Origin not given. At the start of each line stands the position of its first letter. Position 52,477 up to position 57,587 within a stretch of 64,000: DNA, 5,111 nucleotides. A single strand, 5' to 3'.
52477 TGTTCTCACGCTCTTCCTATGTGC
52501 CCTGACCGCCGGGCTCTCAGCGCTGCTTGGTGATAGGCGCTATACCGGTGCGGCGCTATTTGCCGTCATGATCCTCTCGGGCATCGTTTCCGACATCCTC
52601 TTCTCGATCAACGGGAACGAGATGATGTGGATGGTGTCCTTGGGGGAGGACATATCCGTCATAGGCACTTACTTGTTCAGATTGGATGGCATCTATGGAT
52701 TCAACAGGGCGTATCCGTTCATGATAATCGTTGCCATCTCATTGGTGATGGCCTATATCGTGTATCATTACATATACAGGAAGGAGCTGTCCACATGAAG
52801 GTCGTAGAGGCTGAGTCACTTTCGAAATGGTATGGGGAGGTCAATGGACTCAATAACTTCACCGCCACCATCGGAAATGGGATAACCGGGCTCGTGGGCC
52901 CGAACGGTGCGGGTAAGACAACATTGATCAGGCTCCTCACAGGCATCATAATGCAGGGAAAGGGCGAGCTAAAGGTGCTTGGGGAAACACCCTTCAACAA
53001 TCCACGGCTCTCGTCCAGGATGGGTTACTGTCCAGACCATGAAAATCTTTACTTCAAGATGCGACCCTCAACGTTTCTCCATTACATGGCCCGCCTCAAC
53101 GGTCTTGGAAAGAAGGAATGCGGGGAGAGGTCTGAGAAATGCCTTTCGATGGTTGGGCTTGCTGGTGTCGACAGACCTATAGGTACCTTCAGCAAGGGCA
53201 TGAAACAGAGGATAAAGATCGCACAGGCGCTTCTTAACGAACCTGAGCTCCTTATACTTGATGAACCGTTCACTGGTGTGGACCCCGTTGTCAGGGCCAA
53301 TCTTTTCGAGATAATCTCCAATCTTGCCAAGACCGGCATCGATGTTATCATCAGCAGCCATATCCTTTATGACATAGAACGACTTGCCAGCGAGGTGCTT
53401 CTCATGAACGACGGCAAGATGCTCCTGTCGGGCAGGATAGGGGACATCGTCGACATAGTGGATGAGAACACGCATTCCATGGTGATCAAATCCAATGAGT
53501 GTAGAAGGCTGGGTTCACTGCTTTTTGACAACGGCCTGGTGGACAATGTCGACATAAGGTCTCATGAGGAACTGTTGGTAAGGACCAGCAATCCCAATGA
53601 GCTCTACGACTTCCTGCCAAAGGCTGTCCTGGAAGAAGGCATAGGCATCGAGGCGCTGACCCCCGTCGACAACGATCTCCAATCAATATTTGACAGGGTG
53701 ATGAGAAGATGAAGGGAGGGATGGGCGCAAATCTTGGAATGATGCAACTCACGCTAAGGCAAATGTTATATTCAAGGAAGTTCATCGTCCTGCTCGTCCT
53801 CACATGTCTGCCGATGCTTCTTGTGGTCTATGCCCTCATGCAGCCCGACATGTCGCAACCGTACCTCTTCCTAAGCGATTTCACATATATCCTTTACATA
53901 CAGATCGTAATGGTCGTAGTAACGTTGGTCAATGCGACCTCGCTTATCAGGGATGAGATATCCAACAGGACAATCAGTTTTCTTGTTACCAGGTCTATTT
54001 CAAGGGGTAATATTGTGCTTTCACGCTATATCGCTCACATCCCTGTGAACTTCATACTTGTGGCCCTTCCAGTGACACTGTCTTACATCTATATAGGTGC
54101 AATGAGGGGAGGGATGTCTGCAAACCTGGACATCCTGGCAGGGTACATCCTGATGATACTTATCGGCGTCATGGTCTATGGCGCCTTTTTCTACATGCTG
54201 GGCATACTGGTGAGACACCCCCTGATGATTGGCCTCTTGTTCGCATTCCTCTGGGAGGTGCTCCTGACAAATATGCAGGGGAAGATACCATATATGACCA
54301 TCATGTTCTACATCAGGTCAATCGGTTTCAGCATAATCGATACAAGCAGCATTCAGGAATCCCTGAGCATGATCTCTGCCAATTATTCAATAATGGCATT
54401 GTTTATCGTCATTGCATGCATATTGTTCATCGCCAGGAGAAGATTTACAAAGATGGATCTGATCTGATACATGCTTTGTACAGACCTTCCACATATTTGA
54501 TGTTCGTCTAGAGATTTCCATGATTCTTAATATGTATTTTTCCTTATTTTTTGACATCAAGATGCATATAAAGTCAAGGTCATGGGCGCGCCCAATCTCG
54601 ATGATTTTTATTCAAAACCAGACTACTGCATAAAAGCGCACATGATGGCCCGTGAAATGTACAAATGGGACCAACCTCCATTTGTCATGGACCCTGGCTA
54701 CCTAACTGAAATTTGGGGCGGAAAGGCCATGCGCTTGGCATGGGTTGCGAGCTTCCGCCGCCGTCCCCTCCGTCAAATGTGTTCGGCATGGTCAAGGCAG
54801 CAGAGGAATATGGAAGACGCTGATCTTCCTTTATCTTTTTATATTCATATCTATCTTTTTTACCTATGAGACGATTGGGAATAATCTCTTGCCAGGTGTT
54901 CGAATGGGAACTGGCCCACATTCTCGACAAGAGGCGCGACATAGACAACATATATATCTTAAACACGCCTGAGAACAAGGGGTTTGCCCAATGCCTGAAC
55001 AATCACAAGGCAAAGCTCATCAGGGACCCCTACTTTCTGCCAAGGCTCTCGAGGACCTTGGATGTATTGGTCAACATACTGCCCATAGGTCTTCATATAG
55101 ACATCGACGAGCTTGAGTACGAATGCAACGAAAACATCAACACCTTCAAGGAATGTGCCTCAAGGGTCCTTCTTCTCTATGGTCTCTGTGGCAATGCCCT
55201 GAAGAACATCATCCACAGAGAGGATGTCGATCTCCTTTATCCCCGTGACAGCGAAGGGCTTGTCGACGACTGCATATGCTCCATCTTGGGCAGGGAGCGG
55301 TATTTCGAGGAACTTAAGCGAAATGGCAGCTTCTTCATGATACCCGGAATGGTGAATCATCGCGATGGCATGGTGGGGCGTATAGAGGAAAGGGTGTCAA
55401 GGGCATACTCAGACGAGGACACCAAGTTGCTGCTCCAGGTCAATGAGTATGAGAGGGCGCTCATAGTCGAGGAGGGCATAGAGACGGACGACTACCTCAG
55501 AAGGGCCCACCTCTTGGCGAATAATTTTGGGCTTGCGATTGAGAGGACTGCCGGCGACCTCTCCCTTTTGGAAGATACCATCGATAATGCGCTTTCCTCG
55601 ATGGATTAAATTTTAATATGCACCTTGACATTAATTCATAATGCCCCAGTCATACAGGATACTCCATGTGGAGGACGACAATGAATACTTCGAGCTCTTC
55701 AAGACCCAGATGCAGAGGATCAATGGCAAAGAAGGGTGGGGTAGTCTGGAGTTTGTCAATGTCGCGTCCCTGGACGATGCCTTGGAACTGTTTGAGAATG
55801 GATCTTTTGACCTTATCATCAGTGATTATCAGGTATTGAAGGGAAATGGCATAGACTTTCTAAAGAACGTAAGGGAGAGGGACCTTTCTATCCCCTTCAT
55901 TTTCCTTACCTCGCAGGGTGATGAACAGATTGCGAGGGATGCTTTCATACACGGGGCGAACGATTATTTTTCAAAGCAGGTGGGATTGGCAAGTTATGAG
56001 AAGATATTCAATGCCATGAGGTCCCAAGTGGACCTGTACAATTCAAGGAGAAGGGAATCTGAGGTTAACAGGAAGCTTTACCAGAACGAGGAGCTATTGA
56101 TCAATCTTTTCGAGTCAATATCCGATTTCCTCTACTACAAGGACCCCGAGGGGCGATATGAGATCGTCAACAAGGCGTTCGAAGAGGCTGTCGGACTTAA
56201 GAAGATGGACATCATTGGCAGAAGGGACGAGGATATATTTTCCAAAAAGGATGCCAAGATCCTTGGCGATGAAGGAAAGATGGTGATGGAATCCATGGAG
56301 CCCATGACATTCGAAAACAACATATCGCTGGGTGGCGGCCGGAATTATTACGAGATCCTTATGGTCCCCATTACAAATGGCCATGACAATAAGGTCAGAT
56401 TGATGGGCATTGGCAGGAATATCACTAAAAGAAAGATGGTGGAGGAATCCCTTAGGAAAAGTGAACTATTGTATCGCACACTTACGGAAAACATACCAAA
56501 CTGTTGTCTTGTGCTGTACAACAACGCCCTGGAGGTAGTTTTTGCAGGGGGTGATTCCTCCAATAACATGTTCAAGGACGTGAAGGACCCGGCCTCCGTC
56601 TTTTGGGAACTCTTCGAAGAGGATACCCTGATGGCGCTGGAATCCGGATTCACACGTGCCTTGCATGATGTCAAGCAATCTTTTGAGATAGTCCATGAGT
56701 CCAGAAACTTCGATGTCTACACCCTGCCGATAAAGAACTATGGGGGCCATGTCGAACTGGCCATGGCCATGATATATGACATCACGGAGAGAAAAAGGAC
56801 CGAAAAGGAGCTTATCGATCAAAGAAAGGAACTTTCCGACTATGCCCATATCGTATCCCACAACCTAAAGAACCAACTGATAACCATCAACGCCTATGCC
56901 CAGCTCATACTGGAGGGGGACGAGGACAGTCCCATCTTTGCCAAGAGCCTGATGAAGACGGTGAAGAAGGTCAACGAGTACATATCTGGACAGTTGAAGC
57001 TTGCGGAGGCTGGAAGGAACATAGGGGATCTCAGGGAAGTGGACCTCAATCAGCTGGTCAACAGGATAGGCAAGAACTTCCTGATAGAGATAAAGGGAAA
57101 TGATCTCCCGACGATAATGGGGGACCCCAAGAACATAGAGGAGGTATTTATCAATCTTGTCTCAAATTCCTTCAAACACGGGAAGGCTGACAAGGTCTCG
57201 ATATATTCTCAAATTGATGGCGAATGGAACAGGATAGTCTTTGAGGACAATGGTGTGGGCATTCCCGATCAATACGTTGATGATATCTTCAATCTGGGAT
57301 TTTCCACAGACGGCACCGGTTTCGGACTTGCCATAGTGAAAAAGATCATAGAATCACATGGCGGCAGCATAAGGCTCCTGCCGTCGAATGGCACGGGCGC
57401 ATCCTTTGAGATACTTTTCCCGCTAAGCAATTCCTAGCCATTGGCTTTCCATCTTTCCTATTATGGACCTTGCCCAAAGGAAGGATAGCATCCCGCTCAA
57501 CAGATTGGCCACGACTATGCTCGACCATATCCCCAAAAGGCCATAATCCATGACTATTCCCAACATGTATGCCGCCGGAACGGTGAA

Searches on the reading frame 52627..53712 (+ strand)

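Call 35: search_protein_families(library=pfam, proteins=[window:52627-53712:+], max_evalue=0.1)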
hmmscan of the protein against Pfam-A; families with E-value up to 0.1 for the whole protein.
window:52627-53712:+ (361 aa): 11 families
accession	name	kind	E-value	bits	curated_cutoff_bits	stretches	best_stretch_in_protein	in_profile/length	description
PF00005.33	ABC_tran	-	5.6e-25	89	25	1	82-215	8-136/137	ABC transporter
PF13304.12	AAA_21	-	4.9e-16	60.1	27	2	182-247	232-300/304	AAA domain, putative AbiEii toxin, Type IV TA system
PF13476.12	AAA_23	-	0.0001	23.4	27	1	81-108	16-43/201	AAA domain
PF13604.12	AAA_30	-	0.0031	17.7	27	1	81-122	15-56/191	AAA domain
PF13175.12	AAA_15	-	0.0046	17.1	32.1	1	75-105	14-44/374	AAA ATPase domain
PF13401.12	AAA_22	-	0.012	16.3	27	1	84-128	5-33/130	AAA domain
PF13555.12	AAA_29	-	0.018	15.2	27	1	81-101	18-39/61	P-loop containing region of AAA domain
PF03193.22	RsgA_GTPase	-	0.023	14.9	30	1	72-108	94-130/174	RsgA GTPase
PF13558.12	SbcC_Walker_B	-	0.05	14.3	27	0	203-230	61-88/90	SbcC/RAD50-like, Walker B motif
PF02702.23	KdpD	-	0.053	13.4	26.1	1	175-255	52-132/210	Osmosensitive K+ channel His kinase sensor domain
PF11525.13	CopK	-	0.081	13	23.8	0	256-299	16-65/70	Copper resistance protein K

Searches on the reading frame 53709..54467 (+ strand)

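Call 35: search_protein_families(library=pfam, proteins=[window:53709-54467:+], max_evalue=0.1)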
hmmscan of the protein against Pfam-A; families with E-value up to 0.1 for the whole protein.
window:53709-54467:+ (252 aa): 4 families
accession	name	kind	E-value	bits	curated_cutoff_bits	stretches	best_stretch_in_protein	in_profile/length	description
PF12679.13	ABC2_membrane_2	-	1.7e-07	31.2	27.2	1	16-251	8-283/283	ABC-2 family transporter protein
PF12730.13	ABC2_membrane_4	-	8.5e-05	23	27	1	26-166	17-160/179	ABC-2 family transporter protein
PF01061.29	ABC2_membrane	-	0.0029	17.6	26.9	1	17-181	12-169/211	ABC-2 type transporter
PF13346.12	ABC2_membrane_5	-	0.054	13.5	25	0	52-241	28-195/205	ABC-2 family transporter protein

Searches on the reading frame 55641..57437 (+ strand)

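Call 35: search_protein_families(library=pfam, proteins=[window:55641-57437:+], max_evalue=0.1)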
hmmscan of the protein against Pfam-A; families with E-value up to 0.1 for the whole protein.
window:55641-57437:+ (598 aa): 8 families
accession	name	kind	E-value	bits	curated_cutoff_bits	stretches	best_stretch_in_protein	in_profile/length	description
PF02518.31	HATPase_c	-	2.6e-23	83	26.4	1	494-596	1-110/111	Histidine kinase-, DNA gyrase B-, and HSP90-like ATPase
PF08448.16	PAS_4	-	2.1e-17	63.8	23.1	1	157-265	1-109/110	PAS fold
PF00072.30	Response_reg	-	2.7e-15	56.9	30.2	1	7-117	1-104/111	Response regulator receiver domain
PF13426.13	PAS_9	-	7.1e-08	33.1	27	1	167-263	7-103/103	PAS domain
PF13589.12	HATPase_c_3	-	0.0012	19.3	25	1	499-556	3-60/137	Histidine kinase-, DNA gyrase B-, and HSP90-like ATPase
PF20567.3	DUF6776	-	0.014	15.9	27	1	385-477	27-117/149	Family of unknown function (DUF6776)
PF00989.32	PAS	-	0.015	15.8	22.6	1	155-260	5-112/113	PAS fold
PF13581.12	HATPase_c_2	-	0.023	15.1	27.4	1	499-572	36-111/127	Histidine kinase-like ATPase domain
